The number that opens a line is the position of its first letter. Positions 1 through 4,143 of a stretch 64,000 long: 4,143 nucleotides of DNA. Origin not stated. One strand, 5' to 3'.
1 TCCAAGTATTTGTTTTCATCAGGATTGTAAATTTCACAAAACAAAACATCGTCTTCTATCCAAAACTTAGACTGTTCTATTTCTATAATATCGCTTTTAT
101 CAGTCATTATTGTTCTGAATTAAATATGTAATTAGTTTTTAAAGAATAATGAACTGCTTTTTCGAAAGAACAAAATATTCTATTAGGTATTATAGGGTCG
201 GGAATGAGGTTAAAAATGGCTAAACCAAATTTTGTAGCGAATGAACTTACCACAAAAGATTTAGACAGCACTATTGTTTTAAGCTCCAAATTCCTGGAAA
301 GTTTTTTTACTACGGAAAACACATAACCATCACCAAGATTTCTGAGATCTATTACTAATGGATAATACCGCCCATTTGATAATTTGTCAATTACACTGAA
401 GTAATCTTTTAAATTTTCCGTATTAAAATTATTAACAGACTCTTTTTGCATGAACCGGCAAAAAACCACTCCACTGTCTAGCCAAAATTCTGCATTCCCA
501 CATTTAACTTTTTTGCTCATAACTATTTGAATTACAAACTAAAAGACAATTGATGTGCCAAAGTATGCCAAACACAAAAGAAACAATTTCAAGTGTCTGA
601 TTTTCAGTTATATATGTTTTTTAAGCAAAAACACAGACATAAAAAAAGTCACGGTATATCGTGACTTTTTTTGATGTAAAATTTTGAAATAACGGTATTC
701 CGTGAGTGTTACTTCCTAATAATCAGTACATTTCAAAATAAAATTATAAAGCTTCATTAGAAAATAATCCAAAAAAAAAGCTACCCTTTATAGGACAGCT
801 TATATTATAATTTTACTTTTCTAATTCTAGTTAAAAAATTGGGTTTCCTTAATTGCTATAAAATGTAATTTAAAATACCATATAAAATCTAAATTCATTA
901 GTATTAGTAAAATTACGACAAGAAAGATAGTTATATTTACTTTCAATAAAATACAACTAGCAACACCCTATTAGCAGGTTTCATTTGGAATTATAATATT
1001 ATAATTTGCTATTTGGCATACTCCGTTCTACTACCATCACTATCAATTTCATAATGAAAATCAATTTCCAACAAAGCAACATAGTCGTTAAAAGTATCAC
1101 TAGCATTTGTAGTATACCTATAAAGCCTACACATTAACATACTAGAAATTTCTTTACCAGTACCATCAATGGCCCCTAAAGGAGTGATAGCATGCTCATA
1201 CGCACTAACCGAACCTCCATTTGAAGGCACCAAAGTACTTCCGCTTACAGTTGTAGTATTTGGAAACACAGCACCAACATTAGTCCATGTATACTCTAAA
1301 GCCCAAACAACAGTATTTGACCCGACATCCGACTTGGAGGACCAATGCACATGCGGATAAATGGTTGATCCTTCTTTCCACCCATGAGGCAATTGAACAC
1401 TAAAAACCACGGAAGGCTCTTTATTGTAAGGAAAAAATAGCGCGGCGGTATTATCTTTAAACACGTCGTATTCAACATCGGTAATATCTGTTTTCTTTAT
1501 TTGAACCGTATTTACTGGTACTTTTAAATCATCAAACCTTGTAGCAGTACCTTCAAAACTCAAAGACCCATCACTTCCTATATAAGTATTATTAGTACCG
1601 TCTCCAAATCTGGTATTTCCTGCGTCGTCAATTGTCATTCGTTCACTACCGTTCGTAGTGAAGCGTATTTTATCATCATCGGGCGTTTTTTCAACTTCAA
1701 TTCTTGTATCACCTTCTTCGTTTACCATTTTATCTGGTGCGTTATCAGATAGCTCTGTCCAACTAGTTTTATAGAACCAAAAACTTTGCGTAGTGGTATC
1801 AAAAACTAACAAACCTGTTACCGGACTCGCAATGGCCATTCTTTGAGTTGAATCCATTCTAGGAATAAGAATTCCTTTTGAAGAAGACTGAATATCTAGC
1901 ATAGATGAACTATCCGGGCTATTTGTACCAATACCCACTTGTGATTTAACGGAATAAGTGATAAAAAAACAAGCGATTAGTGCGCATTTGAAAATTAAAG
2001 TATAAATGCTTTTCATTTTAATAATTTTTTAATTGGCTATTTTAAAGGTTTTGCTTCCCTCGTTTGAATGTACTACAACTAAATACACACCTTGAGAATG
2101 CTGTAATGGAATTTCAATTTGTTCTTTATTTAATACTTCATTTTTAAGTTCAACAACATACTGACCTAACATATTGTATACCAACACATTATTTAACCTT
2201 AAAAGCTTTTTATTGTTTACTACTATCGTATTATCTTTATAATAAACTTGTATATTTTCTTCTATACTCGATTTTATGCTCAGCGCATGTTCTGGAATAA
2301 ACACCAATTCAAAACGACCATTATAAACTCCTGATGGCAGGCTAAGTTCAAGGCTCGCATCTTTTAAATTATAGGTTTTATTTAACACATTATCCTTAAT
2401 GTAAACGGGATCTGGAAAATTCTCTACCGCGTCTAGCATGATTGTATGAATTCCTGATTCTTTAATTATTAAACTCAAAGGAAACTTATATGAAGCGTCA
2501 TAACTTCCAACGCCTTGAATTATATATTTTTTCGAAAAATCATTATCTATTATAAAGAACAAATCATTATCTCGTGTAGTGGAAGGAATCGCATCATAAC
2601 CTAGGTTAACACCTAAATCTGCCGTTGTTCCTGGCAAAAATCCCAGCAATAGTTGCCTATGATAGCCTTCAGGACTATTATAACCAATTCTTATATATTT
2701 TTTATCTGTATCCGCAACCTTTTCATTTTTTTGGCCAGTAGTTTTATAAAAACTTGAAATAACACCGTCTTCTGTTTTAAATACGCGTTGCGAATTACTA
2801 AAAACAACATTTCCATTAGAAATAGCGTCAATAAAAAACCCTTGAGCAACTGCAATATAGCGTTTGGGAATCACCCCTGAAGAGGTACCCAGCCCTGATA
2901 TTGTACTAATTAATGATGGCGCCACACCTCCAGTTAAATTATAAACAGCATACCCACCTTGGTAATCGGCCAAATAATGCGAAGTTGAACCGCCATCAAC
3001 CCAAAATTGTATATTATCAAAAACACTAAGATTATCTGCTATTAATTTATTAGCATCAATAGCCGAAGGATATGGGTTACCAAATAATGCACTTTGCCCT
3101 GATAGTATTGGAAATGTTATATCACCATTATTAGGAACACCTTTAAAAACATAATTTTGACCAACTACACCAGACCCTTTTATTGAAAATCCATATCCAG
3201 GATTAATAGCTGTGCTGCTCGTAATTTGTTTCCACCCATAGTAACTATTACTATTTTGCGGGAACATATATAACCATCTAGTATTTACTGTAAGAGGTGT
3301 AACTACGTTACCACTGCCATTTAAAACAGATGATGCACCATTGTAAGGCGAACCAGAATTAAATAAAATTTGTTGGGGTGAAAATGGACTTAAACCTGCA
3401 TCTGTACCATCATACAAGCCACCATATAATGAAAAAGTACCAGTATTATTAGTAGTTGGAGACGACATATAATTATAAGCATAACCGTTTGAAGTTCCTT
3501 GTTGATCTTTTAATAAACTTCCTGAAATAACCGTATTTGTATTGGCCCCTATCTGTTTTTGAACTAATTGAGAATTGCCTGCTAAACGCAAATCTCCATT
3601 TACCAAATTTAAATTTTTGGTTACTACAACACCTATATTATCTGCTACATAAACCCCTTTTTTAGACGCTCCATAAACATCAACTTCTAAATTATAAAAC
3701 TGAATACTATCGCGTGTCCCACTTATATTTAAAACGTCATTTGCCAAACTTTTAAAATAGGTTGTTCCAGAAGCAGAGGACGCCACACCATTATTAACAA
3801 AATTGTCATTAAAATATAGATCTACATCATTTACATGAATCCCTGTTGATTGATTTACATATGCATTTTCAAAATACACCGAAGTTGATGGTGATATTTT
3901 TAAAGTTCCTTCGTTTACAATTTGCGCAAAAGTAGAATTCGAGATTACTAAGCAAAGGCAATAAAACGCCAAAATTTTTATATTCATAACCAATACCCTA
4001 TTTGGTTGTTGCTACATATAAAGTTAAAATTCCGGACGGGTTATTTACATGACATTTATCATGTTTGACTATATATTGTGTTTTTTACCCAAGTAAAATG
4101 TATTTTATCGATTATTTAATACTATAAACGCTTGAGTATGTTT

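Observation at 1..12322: Candidate uncharacterised signalling system: PAS-rich sigma-54 activator + coupled STAS-like protein pairs + PAS protein + two orphan soluble PAS kinases, with no receiver domain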

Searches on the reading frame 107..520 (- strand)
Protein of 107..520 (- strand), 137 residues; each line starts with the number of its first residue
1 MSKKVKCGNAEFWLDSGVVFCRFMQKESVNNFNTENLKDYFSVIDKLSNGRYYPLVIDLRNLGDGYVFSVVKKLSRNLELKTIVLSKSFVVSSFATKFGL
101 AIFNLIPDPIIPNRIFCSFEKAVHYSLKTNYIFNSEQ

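Call 4: search_protein_families(library=pfam, proteins=[window:107-520:-], max_evalue=0.1)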
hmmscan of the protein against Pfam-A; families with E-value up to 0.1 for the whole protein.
window:107-520:- (137 aa): 2 families
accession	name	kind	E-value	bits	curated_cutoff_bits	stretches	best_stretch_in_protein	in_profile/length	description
PF25056.1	DUF7793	-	1.9e-07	31.6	26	1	12-125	1-108/113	Domain of unknown function (DUF7793)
PF03572.23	Peptidase_S41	-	0.035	14.1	24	1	29-87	7-65/165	Peptidase family S41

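Call 23: find_encoding_contigs(protein=window:107-520:-, flank=10000, max_places=3)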
Protein window:107-520:- (137 aa): 1 contig read that carries it; 1 place shown.
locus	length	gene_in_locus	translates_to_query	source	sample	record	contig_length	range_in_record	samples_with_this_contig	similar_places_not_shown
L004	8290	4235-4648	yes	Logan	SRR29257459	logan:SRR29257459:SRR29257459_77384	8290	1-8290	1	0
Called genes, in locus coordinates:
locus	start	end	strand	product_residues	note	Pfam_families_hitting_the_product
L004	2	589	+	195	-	?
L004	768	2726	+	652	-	-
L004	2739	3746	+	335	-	PF26696:PTL_trimer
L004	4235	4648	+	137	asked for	PF25056:DUF7793 (weak)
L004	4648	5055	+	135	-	PF25056:DUF7793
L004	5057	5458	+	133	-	PF00989:PAS, PF08448:PAS_4 (weak), PF13426:PAS_9, PF08447:PAS_3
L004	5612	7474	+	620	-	PF13426:PAS_9 (weak), PF00989:PAS, PF08448:PAS_4 (weak), PF13188:PAS_8, PF13426:PAS_9, PF02518:HATPase_c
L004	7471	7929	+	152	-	PF00072:Response_reg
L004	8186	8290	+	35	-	?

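Call 33: search_protein_families(library=pfam, proteins=[L004:4648-5055:+, L004:5057-5458:+, L004:5612-7474:+, L004:7471-7929:+], max_evalue=0.01)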
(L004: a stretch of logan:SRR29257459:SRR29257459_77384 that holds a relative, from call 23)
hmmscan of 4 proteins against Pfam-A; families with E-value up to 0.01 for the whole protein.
L004:4648-5055:+ (135 aa): 1 family
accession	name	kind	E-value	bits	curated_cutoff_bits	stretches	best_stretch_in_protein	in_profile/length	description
PF25056.1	DUF7793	-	4.5e-10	40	26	1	15-132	1-112/113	Domain of unknown function (DUF7793)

L004:5057-5458:+ (133 aa): 5 families
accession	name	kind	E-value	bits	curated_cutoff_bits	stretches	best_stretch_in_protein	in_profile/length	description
PF13426.13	PAS_9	-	2.1e-16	60.5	27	1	27-127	4-103/103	PAS domain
PF08447.18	PAS_3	-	1.7e-12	47.9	25.6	1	36-120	1-87/89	PAS fold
PF00989.32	PAS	-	2.8e-09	37.4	22.6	1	26-121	13-109/113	PAS fold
PF08448.16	PAS_4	-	3.2e-07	31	23.1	1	24-127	5-107/110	PAS fold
PF13188.13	PAS_8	-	2.4e-05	24.5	21.8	1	24-57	11-46/65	PAS domain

L004:5612-7474:+ (620 aa): 12 families
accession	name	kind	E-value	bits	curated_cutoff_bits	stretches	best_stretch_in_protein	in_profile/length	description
PF13426.13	PAS_9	-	5e-29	101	27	3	275-379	3-103/103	PAS domain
PF02518.31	HATPase_c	-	1.2e-20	74.4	26.4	1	504-613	4-109/111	Histidine kinase-, DNA gyrase B-, and HSP90-like ATPase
PF00989.32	PAS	-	5.1e-19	68.8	22.6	2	264-377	2-113/113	PAS fold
PF08448.16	PAS_4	-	3.2e-17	63.2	23.1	2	270-381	2-109/110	PAS fold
PF13188.13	PAS_8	-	6.6e-14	51.7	21.8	1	263-313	1-47/65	PAS domain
PF08447.18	PAS_3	-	0.00054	20.6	25.6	0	287-362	2-75/89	PAS fold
PF12860.13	PAS_7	-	0.0006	20.4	27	0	270-383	2-113/115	PAS fold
PF24820.1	Diguanyl_cycl_sensor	-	0.0013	19.1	28.1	0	277-326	9-57/109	Diguanylate cyclase-like sensor domain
PF14501.12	HATPase_c_5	-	0.0035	17.7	22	1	506-600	6-91/102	GHKL domain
PF13581.12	HATPase_c_2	-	0.0037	17.7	27.4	1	515-606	41-122/127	Histidine kinase-like ATPase domain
PF00512.31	HisKA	-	0.0049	17.3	26.9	0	395-455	3-63/66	His Kinase A (phospho-acceptor) domain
PF13589.12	HATPase_c_3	-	0.0092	16.4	25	0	512-571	9-62/137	Histidine kinase-, DNA gyrase B-, and HSP90-like ATPase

L004:7471-7929:+ (152 aa): 1 family
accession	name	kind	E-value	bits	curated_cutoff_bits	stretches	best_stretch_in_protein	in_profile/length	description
PF00072.30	Response_reg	-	1.1e-12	48.5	30.2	1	7-133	1-110/111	Response regulator receiver domain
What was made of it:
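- On Stressosome (RsbR/RsbS/RsbT): A/B are single-domain proteins (calls 4, 33).
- The kinases are true DHp-bearing histidine kinases (calls 4, 33).
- Tried and rejected: It has an H-box and a strong HATPase_c match, and only a weak HATPase_c_2 match (call 33).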

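Call 49: search_protein_families(library=ncbifam, proteins=[L004:5612-7474:+, L004:7471-7929:+], max_evalue=0.01)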
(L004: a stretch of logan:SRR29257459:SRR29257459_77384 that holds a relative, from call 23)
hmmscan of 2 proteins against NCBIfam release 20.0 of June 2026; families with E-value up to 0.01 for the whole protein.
L004:5612-7474:+ (620 aa): 90 families (the best 25 are shown)
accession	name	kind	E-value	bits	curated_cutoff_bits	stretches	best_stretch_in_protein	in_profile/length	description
NF046044.1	PnpS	equivalog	1.7e-47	162.3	400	1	249-611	41-389/390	two-component system histidine kinase PnpS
TIGR02966.1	phoR_proteo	equivalog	3.5e-39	134.7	334.2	1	264-610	7-332/333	phosphate regulon sensor histidine kinase PhoR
NF047874.1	MASE3_PAS_HK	subfamily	8.4e-38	130.6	560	1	245-617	247-628/655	MASE3 domain-containing sensor histidine kinase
NF008468.0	PRK11360.1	equivalog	1.9e-36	125.6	646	1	254-614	259-609/616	two-component system sensor histidine kinase AtoS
NF033092.0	HK_WalK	equivalog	3.5e-31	108.5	725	1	260-611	255-592/594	cell wall metabolism sensor histidine kinase WalK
TIGR00229.1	sensory_box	domain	1.2e-30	106.3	22.9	2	260-387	2-126/126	PAS domain S-box protein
TIGR02938.1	nifL_nitrog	equivalog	5.3e-28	97.8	242.45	2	26-174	16-164/494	nitrogen fixation negative regulator NifL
NF047465.1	hybrid_HK_LvrA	exception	1.1e-27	96.5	1200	1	375-613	581-818/819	hybrid histidine kinase/response regulator LvrA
NF045595.1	HK_scytonemin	equivalog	1.2e-27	96.6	865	1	238-612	257-634/637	scytonemin biosynthesis sensor histidine kinase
NF041735.1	hist_kin_RppB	equivalog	5.8e-26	91.3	400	1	396-611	218-437/438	two-component system sensor histidine kinase RppB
NF008302.0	PRK11091.1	equivalog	4e-25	88.1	838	1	248-614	140-506/779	aerobic respiration two-component sensor histidine kinase ArcB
NF041947.1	LuxQ_Vibrio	equivalog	8.4e-24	83.5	1200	1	251-612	337-695/843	quorum-sensing autoinducer 2 sensor kinase/phosphatase LuxQ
NF008312.0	PRK11100.1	equivalog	1e-23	83.9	356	1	382-614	245-475/477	two-component system sensor histidine kinase CreC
NF006800.0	PRK09303.1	equivalog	1.2e-22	80.4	342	1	375-611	132-375/383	histidine kinase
NF041832.1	near_NosP_CTERM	subfamily_domain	4.1e-22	78.8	400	1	389-615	6-227/370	NahK/ErcS family hybrid sensor histidine kinase/response regulator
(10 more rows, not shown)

L004:7471-7929:+ (152 aa): 14 families
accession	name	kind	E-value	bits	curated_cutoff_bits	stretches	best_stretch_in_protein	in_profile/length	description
NF052445.1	RespRegMctR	equivalog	8.9e-08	31.8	300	1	6-129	3-111/205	two-component system response regulator MctR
TIGR02956.1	TMAO_torS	equivalog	2e-07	29.5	676.5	1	2-138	699-821/967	TMAO reductase system sensor histidine kinase/response regulator TorS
NF001965.0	PRK00742.1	subfamily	1.4e-06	27.8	293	1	6-101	5-85/357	chemotaxis-specific protein-glutamate methyltransferase CheB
NF007935.0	PRK10651.1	equivalog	6.8e-05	22.1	250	1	57-125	49-112/216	two-component system response regulator NarL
NF008677.0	PRK11697.1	equivalog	0.00013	21.4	246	1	57-83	44-70/238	two-component system response regulator BtsR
NF007969.0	PRK10693.1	equivalog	0.00064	18.8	329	1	5-109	8-96/337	two-component system response regulator RssB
TIGR02875.1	spore_0_A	equivalog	0.00087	18.6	200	1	58-100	46-86/262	sporulation transcription factor Spo0A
NF045717.1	DVU0259_DivK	exception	0.0019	18.3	160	1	53-99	39-83/117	DVU0259 family response regulator domain-containing protein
NF041947.1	LuxQ_Vibrio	equivalog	0.0025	15.7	1200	1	6-49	724-765/843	quorum-sensing autoinducer 2 sensor kinase/phosphatase LuxQ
NF041830.1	RR_TF_ErdR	exception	0.0031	17.3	390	1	48-134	37-118/213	response regulator transcription factor ErdR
NF045991.1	RespRegCtrARhodob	equivalog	0.0039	16.9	350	1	50-114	34-92/224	response regulator transcription factor CtrA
NF011874.0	PRK15347.1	equivalog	0.0051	14.9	852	1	62-138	736-811/921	two component system sensor kinase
NF041866.1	EpsW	equivalog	0.0057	16.3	200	1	54-131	45-119/131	exopolysaccharide biosynthesis response regulator EpsW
NF041367.1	CheY_Halo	equivalog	0.0098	16.3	200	0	57-125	39-102/114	chemotaxis protein CheY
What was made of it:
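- Domains: calls 4, 33, 49.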

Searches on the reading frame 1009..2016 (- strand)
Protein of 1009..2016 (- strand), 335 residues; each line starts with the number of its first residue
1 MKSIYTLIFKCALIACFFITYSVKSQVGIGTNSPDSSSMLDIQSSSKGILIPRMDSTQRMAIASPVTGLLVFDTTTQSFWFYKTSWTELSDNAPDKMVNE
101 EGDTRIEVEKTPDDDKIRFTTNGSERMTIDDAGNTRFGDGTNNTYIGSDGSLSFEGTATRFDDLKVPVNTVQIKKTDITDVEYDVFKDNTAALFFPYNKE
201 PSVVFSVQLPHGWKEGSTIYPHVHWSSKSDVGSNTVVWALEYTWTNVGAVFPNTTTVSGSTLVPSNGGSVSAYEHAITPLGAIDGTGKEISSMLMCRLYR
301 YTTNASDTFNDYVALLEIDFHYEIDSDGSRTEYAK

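Call 4: search_protein_families(library=pfam, proteins=[window:1009-2016:-], max_evalue=0.1)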
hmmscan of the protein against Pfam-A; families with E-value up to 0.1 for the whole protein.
window:1009-2016:- (335 aa): 0 families

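Call 49: search_protein_families(library=ncbifam, proteins=[window:1009-2016:-], max_evalue=0.01)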
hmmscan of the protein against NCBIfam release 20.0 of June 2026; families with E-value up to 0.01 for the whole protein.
window:1009-2016:- (335 aa): 0 families

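Call 83: search_solved_structures(query=window:1009-2016:-, max_evalue=1, show_alignments=1)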
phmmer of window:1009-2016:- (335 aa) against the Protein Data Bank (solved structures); distinct sequences matched with E-value up to 1: 0.
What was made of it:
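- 1009..2016 (-): Partner gene of the cargo, 335 aa. The source's precomputed Pfam hits list PF26696 (PTL_trimer). It has no T9SS C-terminal domain. No hit in the local Pfam copy (call 4) or in PDB sequences (call 83).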

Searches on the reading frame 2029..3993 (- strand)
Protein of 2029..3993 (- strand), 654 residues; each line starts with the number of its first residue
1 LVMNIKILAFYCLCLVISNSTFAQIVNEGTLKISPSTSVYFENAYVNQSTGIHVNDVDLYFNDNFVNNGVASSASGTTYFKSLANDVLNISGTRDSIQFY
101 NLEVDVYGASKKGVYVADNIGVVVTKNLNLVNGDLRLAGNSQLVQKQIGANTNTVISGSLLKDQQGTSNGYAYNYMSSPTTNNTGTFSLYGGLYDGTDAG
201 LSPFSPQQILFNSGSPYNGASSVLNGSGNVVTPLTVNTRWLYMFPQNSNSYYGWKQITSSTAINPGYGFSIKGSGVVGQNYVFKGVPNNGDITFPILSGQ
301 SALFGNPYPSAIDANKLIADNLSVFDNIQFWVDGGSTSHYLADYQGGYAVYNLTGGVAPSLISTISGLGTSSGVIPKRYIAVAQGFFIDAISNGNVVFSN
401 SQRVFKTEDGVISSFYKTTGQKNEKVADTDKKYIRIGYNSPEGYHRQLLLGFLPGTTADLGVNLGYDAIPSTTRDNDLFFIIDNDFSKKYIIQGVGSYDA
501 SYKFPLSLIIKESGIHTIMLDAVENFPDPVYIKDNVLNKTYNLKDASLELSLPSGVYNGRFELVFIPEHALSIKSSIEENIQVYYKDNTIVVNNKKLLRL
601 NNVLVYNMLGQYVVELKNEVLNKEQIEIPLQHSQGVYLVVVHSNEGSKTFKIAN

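Call 4: search_protein_families(library=pfam, proteins=[window:2029-3993:-], max_evalue=0.1)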
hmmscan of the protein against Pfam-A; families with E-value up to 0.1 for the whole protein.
window:2029-3993:- (654 aa): 3 families
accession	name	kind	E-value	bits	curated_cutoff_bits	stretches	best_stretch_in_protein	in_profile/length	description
PF19910.5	DUF6383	-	0.0002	21.9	23.7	1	579-650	10-70/74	Domain of unknown function (DUF6383)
PF18962.6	Por_Secre_tail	-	0.00089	19.9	27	1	590-651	10-72/75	Secretion system C-terminal sorting domain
PF11973.14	NQRA_SLBB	-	0.057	14.4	27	0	141-162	24-45/51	NQRA C-terminal domain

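Call 49: search_protein_families(library=ncbifam, proteins=[window:2029-3993:-], max_evalue=0.01)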
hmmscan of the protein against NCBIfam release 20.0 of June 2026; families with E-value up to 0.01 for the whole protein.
window:2029-3993:- (654 aa): 2 families
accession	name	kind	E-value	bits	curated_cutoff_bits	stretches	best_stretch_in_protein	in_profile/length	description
TIGR04183.1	Por_Secre_tail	domain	8.6e-08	32.1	23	1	589-652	10-69/72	T9SS type A sorting domain-containing protein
NF033708.1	T9SS_Cterm_ChiA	domain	8.4e-06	25.6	40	1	601-652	2-53/55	T9SS sorting signal type C domain-containing protein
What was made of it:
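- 2029..3987 (-): T9SS type-A cargo, 652 aa. Residues 281-642 are homologous to the C-terminal part of the gliding adhesins RemA and RemZ. TIGR04183, 32.1 bits against a cut-off of 23 (call 49).
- On T9SS type-A cargo: The protein at 2029..3987 scores 32.1 bits on TIGR04183 against a cut-off of 23 (call 49).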

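Call 84: search_solved_structures(query=window:2029-3987:-, max_evalue=1)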
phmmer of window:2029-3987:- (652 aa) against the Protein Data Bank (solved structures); distinct sequences matched with E-value up to 1: 10.
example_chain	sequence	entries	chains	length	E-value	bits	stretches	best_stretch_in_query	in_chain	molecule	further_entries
8gl6_D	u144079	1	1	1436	5.5e-26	94.4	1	281-642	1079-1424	RemA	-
8gl8_D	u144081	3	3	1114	7.1e-25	90.7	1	260-637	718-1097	RemZ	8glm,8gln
9j8w_L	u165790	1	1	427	0.0086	17.7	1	56-127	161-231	DNA damage-binding protein 2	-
6r8y_L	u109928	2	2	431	0.0088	17.7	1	56-127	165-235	DNA damage-binding protein 2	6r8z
4e54_B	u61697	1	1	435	0.0088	17.7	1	56-127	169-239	DNA damage-binding protein 2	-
3ei4_B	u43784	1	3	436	0.0088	17.7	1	56-127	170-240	DNA damage-binding protein 2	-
4e5z_B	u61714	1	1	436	0.0089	17.7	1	56-127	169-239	DNA damage-binding protein 2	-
6r90_L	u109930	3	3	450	0.0093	17.6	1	56-127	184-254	DNA damage-binding protein 2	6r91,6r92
2yhe_A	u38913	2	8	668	0.71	11.4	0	167-222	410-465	SEC-ALKYL SULFATASE | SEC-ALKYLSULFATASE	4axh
4av7_A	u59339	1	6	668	0.72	11.4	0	167-222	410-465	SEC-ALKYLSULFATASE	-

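Call 86: search_solved_structures(query=window:2029-3987:-, max_evalue=1e-10, show_alignments=1)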
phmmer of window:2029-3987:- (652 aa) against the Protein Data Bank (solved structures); distinct sequences matched with E-value up to 1e-10: 2.
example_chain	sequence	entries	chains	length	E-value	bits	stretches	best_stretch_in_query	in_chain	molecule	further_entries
8gl6_D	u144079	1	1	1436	5.5e-26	94.4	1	281-642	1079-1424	RemA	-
8gl8_D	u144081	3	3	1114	7.1e-25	90.7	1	260-637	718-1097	RemZ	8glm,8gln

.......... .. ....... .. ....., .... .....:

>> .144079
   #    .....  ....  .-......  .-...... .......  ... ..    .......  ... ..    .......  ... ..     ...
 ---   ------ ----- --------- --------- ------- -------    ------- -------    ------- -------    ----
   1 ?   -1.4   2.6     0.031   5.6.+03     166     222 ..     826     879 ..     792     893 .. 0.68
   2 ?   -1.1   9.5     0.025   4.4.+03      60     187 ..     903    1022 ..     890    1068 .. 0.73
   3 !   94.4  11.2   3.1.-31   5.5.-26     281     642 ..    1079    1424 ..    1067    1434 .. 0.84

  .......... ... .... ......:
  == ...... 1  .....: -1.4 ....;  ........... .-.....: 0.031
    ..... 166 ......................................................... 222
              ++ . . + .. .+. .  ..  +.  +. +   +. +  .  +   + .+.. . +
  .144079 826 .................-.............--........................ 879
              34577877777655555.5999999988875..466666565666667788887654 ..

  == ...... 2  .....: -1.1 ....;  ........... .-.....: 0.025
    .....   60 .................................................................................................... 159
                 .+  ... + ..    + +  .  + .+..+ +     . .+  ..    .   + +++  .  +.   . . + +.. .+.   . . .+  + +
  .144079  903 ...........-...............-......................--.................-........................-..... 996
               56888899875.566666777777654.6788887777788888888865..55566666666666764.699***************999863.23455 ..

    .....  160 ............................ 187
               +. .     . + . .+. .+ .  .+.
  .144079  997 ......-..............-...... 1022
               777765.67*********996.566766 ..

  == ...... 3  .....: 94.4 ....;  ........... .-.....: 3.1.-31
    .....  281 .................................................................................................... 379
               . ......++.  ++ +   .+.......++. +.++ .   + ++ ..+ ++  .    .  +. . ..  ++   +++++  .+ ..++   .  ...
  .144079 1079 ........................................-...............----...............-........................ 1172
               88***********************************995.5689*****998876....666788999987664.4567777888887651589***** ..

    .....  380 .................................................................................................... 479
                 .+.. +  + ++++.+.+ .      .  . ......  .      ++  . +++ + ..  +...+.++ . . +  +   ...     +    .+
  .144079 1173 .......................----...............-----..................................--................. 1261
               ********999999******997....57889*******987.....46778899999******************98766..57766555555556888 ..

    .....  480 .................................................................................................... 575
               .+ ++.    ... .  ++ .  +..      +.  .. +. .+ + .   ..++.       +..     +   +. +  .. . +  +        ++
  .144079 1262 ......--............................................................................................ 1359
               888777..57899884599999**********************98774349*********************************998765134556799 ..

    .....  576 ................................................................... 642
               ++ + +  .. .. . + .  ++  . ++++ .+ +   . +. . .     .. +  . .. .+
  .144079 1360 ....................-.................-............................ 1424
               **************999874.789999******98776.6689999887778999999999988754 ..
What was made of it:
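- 2029..3987 (-): PDB 8gl6_D 5.5e-26 and 8gl8_D 7e-25 (calls 84, 86).
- On RemA/RemZ gliding adhesins: Only residues 281-642 match the C-terminal roughly 350 residues of RemA (1436 aa) and RemZ (1114 aa) (calls 84, 86).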
